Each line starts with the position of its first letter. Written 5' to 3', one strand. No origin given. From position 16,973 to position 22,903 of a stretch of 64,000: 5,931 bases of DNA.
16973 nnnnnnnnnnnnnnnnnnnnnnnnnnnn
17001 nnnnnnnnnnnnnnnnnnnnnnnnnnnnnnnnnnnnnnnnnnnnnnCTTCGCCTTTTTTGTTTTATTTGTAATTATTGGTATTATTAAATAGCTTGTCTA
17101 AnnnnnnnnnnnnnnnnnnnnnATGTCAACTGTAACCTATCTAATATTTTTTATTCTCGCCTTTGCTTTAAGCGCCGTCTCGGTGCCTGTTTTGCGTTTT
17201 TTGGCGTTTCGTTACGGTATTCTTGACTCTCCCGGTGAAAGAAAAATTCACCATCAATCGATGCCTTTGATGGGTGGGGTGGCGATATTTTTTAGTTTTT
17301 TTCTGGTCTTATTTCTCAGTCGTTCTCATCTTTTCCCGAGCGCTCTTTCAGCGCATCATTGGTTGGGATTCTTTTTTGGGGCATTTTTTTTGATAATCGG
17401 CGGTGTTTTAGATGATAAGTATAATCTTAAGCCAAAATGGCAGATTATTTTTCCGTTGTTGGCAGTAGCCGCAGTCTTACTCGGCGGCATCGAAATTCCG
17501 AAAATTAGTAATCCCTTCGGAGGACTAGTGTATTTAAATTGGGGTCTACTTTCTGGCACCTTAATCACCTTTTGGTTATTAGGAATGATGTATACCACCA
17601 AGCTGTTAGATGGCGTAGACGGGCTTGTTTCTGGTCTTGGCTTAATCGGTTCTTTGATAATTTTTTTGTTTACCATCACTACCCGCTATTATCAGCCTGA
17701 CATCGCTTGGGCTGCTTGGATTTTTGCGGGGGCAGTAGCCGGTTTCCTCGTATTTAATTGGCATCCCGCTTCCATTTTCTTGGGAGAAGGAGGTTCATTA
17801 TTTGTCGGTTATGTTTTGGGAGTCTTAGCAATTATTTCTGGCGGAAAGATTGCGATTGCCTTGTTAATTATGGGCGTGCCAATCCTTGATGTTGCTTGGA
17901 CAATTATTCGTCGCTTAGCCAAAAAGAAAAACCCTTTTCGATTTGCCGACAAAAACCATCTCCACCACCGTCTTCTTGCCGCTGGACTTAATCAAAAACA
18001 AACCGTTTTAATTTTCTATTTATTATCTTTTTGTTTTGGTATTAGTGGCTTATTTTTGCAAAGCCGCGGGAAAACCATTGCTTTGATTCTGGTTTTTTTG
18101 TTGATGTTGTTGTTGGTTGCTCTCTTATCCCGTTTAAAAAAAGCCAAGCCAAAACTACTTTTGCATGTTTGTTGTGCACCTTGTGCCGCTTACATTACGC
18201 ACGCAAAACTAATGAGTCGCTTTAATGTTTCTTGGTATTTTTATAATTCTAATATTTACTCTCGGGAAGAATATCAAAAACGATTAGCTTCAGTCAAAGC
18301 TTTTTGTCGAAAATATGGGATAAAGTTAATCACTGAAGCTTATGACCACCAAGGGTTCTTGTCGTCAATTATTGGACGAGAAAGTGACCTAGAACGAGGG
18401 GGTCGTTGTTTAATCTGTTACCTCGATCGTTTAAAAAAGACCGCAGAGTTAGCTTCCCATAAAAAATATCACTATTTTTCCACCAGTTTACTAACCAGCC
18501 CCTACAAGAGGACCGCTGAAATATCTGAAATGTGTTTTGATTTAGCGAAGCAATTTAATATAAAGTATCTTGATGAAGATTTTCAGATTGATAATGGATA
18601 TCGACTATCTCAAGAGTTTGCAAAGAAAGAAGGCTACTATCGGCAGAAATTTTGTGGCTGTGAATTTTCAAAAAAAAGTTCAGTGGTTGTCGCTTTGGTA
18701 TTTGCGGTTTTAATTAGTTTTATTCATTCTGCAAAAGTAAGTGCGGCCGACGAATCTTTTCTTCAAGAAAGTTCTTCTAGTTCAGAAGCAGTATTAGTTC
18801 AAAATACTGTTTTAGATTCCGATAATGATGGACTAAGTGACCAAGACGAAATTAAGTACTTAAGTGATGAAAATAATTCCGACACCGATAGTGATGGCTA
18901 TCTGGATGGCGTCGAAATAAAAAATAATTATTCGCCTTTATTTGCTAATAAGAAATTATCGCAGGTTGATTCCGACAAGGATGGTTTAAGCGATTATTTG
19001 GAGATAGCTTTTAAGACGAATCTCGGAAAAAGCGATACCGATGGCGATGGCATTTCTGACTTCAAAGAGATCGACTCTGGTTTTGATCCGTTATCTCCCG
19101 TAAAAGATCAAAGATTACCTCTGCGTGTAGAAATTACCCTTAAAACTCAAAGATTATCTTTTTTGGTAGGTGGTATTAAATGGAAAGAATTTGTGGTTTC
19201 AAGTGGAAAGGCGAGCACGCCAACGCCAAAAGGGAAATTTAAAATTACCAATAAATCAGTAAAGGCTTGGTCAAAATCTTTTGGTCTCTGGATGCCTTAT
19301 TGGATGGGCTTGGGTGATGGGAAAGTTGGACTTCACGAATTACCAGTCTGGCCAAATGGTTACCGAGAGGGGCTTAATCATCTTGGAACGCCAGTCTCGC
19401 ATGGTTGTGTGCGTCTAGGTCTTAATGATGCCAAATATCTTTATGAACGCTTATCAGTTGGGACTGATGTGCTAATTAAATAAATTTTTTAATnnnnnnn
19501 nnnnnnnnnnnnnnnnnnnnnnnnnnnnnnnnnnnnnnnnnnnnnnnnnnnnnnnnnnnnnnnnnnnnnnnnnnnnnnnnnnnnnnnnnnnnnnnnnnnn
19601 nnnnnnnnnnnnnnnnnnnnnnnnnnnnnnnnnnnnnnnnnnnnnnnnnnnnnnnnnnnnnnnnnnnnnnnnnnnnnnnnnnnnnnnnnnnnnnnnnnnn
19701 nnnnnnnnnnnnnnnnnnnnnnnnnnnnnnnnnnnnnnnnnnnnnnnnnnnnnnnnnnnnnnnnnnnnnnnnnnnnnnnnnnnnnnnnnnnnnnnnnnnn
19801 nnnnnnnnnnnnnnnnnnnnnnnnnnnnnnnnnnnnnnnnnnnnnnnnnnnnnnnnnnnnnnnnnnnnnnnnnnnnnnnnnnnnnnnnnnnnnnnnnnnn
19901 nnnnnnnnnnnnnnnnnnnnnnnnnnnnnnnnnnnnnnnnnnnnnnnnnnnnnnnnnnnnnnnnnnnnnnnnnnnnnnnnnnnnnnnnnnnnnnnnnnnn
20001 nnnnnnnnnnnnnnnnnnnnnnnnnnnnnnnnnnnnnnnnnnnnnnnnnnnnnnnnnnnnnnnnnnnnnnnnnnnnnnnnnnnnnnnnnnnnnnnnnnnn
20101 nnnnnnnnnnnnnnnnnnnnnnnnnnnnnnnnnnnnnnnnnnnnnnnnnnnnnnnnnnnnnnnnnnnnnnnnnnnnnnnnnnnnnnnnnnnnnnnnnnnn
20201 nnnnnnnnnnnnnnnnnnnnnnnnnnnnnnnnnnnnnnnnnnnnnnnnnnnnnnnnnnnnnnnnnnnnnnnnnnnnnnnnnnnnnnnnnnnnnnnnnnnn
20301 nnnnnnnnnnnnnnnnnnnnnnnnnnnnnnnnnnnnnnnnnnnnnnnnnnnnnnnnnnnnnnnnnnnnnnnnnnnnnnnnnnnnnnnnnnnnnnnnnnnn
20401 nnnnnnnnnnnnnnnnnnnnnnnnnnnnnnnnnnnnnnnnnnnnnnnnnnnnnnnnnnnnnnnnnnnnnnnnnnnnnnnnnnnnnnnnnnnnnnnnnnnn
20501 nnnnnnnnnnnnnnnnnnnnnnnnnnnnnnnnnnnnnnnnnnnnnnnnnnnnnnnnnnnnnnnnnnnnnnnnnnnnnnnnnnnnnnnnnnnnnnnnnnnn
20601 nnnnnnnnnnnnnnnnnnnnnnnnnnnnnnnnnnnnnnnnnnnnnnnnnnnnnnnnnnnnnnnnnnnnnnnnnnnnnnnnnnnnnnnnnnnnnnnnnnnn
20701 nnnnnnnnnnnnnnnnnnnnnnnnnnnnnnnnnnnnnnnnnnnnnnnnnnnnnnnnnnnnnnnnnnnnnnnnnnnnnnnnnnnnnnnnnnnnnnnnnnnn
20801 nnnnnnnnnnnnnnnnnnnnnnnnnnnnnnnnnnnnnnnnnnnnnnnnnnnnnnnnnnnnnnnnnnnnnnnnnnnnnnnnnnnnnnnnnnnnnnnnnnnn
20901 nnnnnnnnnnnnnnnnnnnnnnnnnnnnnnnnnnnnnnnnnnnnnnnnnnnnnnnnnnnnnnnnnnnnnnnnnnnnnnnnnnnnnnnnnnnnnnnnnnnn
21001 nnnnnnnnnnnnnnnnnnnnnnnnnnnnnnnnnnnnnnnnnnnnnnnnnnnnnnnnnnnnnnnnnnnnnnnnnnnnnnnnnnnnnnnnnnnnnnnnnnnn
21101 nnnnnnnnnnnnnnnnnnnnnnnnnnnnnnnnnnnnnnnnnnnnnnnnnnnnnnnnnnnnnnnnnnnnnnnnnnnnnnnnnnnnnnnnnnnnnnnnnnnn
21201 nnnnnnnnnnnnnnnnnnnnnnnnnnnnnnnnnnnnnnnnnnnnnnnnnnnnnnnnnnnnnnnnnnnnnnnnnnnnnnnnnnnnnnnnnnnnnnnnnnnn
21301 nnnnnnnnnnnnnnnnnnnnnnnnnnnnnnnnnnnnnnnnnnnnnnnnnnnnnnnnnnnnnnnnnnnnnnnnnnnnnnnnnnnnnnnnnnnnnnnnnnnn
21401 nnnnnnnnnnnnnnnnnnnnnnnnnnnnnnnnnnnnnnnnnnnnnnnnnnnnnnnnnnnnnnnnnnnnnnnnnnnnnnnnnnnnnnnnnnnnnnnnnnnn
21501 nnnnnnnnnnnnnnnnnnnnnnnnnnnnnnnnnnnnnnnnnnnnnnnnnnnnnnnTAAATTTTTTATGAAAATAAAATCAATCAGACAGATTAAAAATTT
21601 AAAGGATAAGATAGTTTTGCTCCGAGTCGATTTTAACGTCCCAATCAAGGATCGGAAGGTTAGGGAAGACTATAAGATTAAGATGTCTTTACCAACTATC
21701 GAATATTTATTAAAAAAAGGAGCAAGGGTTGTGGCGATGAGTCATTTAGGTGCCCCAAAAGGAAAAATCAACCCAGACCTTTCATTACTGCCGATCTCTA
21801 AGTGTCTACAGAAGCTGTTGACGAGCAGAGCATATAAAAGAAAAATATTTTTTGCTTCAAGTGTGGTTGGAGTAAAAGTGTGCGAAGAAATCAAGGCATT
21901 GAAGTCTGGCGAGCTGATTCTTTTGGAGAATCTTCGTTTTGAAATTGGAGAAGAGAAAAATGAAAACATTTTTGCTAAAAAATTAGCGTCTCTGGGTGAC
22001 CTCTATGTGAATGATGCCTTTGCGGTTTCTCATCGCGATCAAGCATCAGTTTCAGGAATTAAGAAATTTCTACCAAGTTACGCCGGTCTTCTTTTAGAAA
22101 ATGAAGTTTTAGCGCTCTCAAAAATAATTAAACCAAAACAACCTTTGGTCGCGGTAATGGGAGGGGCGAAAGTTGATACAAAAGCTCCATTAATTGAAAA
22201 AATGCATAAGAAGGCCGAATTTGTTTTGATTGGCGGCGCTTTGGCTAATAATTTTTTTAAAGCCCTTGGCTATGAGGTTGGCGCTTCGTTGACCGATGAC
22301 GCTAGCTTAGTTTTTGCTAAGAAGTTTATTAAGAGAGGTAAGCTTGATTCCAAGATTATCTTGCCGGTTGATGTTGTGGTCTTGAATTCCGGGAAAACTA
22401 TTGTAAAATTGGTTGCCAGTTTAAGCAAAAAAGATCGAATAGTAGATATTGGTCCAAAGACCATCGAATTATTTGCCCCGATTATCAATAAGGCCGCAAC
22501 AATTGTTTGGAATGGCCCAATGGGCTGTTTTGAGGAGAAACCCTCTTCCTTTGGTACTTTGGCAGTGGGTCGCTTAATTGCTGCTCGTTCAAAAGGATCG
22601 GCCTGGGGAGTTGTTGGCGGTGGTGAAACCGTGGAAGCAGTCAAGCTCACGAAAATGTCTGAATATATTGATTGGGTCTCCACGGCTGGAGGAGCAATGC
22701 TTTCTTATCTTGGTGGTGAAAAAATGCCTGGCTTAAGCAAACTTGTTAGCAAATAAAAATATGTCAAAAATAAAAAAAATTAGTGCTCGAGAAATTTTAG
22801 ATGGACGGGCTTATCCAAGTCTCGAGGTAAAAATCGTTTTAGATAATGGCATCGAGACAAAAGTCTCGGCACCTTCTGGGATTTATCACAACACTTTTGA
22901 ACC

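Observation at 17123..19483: One ORF fuses an MraY/WecA-like transferase, a complete QueH (DUF208) module, TSP3 Ca-binding repeats and a YkuD L,D-transpeptidase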

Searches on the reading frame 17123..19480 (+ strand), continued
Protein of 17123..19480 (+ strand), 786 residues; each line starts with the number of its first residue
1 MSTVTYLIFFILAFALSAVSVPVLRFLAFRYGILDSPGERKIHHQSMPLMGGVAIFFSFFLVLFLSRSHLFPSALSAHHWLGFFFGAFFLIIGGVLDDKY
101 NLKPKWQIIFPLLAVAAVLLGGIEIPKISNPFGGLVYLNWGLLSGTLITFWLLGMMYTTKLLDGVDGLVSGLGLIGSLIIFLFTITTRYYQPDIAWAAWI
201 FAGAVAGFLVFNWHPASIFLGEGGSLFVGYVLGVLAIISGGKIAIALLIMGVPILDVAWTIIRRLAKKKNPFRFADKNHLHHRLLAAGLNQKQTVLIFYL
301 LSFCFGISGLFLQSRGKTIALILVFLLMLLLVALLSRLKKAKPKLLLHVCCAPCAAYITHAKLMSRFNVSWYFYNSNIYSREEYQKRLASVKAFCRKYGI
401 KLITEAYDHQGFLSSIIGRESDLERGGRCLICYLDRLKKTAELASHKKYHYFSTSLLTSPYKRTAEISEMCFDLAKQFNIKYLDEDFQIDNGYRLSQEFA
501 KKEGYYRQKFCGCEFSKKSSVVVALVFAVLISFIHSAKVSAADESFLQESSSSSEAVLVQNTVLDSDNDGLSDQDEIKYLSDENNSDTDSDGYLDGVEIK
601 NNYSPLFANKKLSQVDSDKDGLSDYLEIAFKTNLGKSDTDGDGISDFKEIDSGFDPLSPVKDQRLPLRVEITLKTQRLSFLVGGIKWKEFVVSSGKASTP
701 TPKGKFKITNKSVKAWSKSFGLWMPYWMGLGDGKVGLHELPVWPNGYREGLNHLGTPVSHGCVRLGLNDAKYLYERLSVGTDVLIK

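Call 23: find_encoding_contigs(protein=P0009, flank=8000, max_places=3)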
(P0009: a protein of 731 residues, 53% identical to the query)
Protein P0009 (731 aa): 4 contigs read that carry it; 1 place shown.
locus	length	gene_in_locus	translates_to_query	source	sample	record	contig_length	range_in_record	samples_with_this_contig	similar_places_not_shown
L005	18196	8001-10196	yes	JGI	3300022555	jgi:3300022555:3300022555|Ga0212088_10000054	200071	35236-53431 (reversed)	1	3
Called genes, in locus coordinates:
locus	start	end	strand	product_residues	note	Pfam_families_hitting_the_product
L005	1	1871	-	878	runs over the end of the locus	PF02861:Clp_N, PF23569:NBD_SMAX1, PF00004:AAA, PF17871:AAA_lid_9, PF07724:AAA_2, PF00004:AAA, PF07728:AAA_5, PF10431:ClpB_D2-small, +8 more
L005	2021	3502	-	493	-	PF01266:DAO (faint), PF01593:Amino_oxidase, PF01946:Thi4 (weak), PF12831:FAD_oxidored (faint), PF13450:NAD_binding_8, PF13738:Pyr_redox_3 (faint)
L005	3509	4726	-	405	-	-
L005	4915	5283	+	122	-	-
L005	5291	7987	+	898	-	PF02861:Clp_N (weak), PF00004:AAA, PF13191:AAA_16 (weak), PF17871:AAA_lid_9, PF00004:AAA, PF07724:AAA_2, PF07728:AAA_5, PF10431:ClpB_D2-small, +8 more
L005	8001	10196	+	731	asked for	PF00953:Glycos_transf_4, PF02677:QueH, PF18884:TSP3_bac (faint), PF03734:YkuD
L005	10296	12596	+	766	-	-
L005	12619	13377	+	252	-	-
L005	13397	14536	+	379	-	PF13180:PDZ_2, PF17820:PDZ_6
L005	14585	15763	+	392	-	PF00162:PGK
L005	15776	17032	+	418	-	PF03952:Enolase_N, PF00113:Enolase_C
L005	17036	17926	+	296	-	PF01676:Metalloenzyme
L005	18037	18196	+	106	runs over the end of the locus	-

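Call 32: search_protein_families(library=pfam, alignment_id=A1, max_evalue=0.0001)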
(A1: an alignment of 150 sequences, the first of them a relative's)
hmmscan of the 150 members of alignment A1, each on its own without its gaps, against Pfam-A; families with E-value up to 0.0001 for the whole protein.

A. member 1, P0004 (784 aa): 4 families
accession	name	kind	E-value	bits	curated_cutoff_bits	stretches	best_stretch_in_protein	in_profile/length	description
PF02677.20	QueH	-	4.5e-54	183.6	23.5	1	345-518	1-174/175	Epoxyqueuosine reductase QueH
PF00953.26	Glycos_transf_4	-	1e-27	97.5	27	1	80-239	1-159/160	Glycosyl transferase family 4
PF03734.19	YkuD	-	7.7e-22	78.9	23.4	1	667-783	4-146/146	L,D-transpeptidase catalytic domain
PF18884.5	TSP3_bac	-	6.2e-17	61.5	25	1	562-584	1-22/22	Bacterial TSP3 repeat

B. families by the number of members that match (of 150 scanned): 41 families (the first 25 are shown)
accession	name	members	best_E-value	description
PF02677.20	QueH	150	1.8e-70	Epoxyqueuosine reductase QueH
PF04892.17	VanZ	17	1.6e-10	VanZ like family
PF01351.25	RNase_HII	2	2.3e-39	Ribonuclease HII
PF01743.26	PolyA_pol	2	1.5e-35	Poly A polymerase head domain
PF03167.25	UDG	2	6.1e-30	Uracil DNA glycosylase superfamily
PF00953.26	Glycos_transf_4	2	2.4e-29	Glycosyl transferase family 4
PF12627.12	PolyA_pol_RNAbd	2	1.4e-15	Probable RNA and SrmB- binding site of polymerase A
PF13847.12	Methyltransf_31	2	8.8e-13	Methyltransferase domain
PF08241.18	Methyltransf_11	2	9.6e-13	Methyltransferase domain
PF13649.12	Methyltransf_25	2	3.1e-11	Methyltransferase domain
PF01966.28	HD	2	5.7e-07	HD domain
PF01715.23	IPPT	1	4.8e-75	IPP transferase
PF00291.31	PALP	1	7.3e-74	Pyridoxal-phosphate dependent enzyme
PF01121.26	CoaE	1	5.3e-39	Dephospho-CoA kinase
PF01812.26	5-FTHF_cyc-lig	1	2.1e-37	5-formyltetrahydrofolate cyclo-ligase family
PF03734.19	YkuD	1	7.7e-22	L,D-transpeptidase catalytic domain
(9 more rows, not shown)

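Call 63: predict_structure(alignment_id=A4)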
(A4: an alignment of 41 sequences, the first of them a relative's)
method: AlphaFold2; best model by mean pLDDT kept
length: 786 residues; sequences in the alignment: 41
mean_pLDDT: 76.2   pTM: 0.41
mean pLDDT of the five models: 76.2, 72.2, 68.0, 66.3, 62.1
residues with pLDDT >= 90: 188; 70-90: 356; 50-70: 178; < 50: 64
segments of 3 or more residues with pLDDT < 50: 245-250, 271-276, 312-316, 534-564
pLDDT, mean of each block of 10 residues (from residue 1): 81 91 83 64 62 87 79 71 91 81 79 91 74 65 82 73 59 77 68 82 87 60 77 77 49 51 58 48 57 60 55 49 62 62 91 88 91 88 88 92 90 83 76 92 96 91 89 95 89 85 73 55 65 43 27 29 51 53 68 81 83 87 88 85 89 87 89 94 93 87 92 82 89 84 75 81 89 93 94
secondary structure, 60 per line:
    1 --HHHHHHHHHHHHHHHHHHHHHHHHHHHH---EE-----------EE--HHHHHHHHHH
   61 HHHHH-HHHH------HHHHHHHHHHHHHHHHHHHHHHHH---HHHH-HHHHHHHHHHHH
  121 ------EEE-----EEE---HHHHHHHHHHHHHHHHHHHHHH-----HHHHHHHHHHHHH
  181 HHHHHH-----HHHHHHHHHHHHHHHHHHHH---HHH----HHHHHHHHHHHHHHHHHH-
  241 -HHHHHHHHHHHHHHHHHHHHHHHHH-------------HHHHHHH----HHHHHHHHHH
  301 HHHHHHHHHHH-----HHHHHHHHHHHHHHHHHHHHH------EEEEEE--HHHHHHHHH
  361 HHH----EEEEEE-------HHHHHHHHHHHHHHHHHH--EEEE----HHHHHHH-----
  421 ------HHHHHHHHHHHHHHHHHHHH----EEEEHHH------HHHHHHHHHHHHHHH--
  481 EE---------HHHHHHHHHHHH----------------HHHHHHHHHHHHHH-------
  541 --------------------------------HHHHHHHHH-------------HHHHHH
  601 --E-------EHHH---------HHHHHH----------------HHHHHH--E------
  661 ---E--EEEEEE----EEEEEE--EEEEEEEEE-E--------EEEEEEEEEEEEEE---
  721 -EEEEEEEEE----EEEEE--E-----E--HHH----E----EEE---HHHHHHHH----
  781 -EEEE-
elements in order (helices of 4 or more, strands of 3 or more residues): H3-30 H51-65 H67-70 H77-100 H104-107 H109-120 E127-129 E135-137 H141-162 H168-186 H192-211 H222-239 H242-266 H280-286 H291-311 H317-337 E344-349 H352-363 E368-373 H381-398 E401-404 H409-415 H427-446 E451-454 H464-478 H492-503 H520-533 H573-581 H595-600 H624-629 H646-651 E667-672 E677-682 E685-693 E704-717 E722-730 E735-739 E763-765 H769-776 E782-785

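Call 65: fold_search(model_id=the predicted structure, library=pdb)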
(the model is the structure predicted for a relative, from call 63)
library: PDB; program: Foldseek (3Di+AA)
matches with E <= 10: 868; with E <= 0.001: 101
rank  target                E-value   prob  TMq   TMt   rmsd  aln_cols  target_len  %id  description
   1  9dco                  1.6e-10  1.00  0.20  0.82   2.5       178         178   28  Crystal structure of epoxyqueuosine reductase QueH D13N mutant from Thermotoga maritima (released 2024-12-18)
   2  7lc5                  2.4e-10  1.00  0.21  0.86   2.1       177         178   28  Crystal structure of epoxyqueuosine reductase QueH from Thermotoga maritima (released 2021-11-03)
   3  7lc7                  4.3e-10  1.00  0.21  0.86   2.0       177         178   29  Crystal structure of epoxyqueuosine reductase QueH in complex with GMP from Thermotoga maritima (released 2022-01-12)
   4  9d86                  4.3e-10  1.00  0.20  0.85   2.2       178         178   29  Crystal structure of epoxyqueuosine reductase QueH C9S mutant from Thermotoga maritima (released 2024-12-18)
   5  9deu                  2.3e-09  1.00  0.19  0.87   2.5       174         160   27  Crystal structure of epoxyqueuosine reductase QueH in complex with queuosine (released 2024-12-18)
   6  8g01_A                8.2e-09  1.00  0.26  0.51  12.8       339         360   20  YES Complex - E. coli MraY, Protein E ID21, E. coli SlyD (released 2023-07-26)
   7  9zno_A                1.4e-08  1.00  0.26  0.57  12.1       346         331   21  Cryo-EM structure of Hydrogenivirga sp. MraY in complex with APPB (released 2026-02-04)
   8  6oz6_C                2.1e-08  1.00  0.26  0.58  11.6       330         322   21  Crystal structure of MraY bound to 3'-hydroxymureidomycin A (released 2019-07-10)
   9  6oyh_D                2.7e-08  1.00  0.27  0.58  12.2       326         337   20  Crystal structure of MraY bound to carbacaprazamycin (released 2019-07-10)
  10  8cxr_C                3.0e-08  1.00  0.27  0.62  11.0       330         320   20  Crystal structure of MraY bound to a sphaerimicin analogue (released 2023-03-29)
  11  6bw6_C                3.0e-08  1.00  0.27  0.54  13.5       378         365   18  Human GPT (DPAGT1) H129 variant in complex with tunicamycin (released 2018-02-21)
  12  9znn_A                3.9e-08  1.00  0.28  0.55  13.1       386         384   18  Cryo-EM structure of human UDP-N-acetylglucosamine-dolichyl-phosphate N-acetylglucosaminephosphotransferase (DPAGT1) i (released 2026-02-04)
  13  6oz6_B                5.2e-08  1.00  0.25  0.57  11.4       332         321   21  Crystal structure of MraY bound to 3'-hydroxymureidomycin A (released 2019-07-10)
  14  6oyz_A                5.5e-08  1.00  0.27  0.62  11.4       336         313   19  Crystal structure of MraY bound to capuramycin (released 2019-07-10)
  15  6oyh_A                6.3e-08  1.00  0.26  0.56  12.2       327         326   21  Crystal structure of MraY bound to carbacaprazamycin (released 2019-07-10)
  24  4jmn                  1.7e-07  1.00  0.14  0.51   2.1       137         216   21  Crystal structure of LD transpeptidase LdtMt1 from M. tuberculosis (released 2013-10-23)
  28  5bmq                  2.4e-07  1.00  0.13  0.48   3.4       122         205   33  Crystal structure of L,D-transpeptidase (Yku) from Stackebrandtia nassauensis (released 2015-06-03)
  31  1y7m_A                3.0e-07  1.00  0.13  0.61   2.6       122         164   25  Crystal Structure of the B. subtilis YkuD protein at 2 A resolution (released 2005-03-01)
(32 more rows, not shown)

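Call 68: search_protein_families(library=pfam, proteins=[L001:9564-10148:+], max_evalue=0.01)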
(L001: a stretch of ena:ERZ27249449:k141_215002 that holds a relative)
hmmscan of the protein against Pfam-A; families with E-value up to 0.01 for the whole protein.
L001:9564-10148:+ (195 aa): 3 families
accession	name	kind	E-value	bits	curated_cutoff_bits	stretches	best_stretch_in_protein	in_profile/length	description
PF03734.19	YkuD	-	2.5e-19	70.7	23.4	1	77-194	2-146/146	L,D-transpeptidase catalytic domain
PF18884.5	TSP3_bac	-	1e-09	38.5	25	2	49-67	1-19/22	Bacterial TSP3 repeat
PF03495.19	Binary_toxB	-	0.0016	19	25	0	40-61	39-60/78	Clostridial binary toxin B/anthrax toxin PA Ca-binding domain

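Call 72: find_encoding_contigs(protein=P0001, flank=1000, max_places=3)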
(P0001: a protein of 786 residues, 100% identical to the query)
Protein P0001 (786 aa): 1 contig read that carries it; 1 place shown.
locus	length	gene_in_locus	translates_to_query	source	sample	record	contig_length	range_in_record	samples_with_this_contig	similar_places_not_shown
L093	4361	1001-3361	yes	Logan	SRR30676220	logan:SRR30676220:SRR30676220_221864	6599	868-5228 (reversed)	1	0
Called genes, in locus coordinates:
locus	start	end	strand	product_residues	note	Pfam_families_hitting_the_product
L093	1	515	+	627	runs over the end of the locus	?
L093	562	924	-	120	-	-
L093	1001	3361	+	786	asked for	PF00953:Glycos_transf_4, PF02677:QueH, PF18884:TSP3_bac (faint), PF03734:YkuD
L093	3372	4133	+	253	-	-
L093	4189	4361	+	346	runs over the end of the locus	?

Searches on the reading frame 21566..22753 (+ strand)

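Call 20: search_protein_families(library=pfam, proteins=[window:21566-22753:+], max_evalue=0.0001)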
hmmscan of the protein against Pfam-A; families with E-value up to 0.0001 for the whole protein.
window:21566-22753:+ (396 aa): 1 family
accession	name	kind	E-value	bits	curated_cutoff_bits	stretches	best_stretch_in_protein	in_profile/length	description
PF00162.24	PGK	-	5.1e-123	411.3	27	1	11-385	5-379/379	Phosphoglycerate kinase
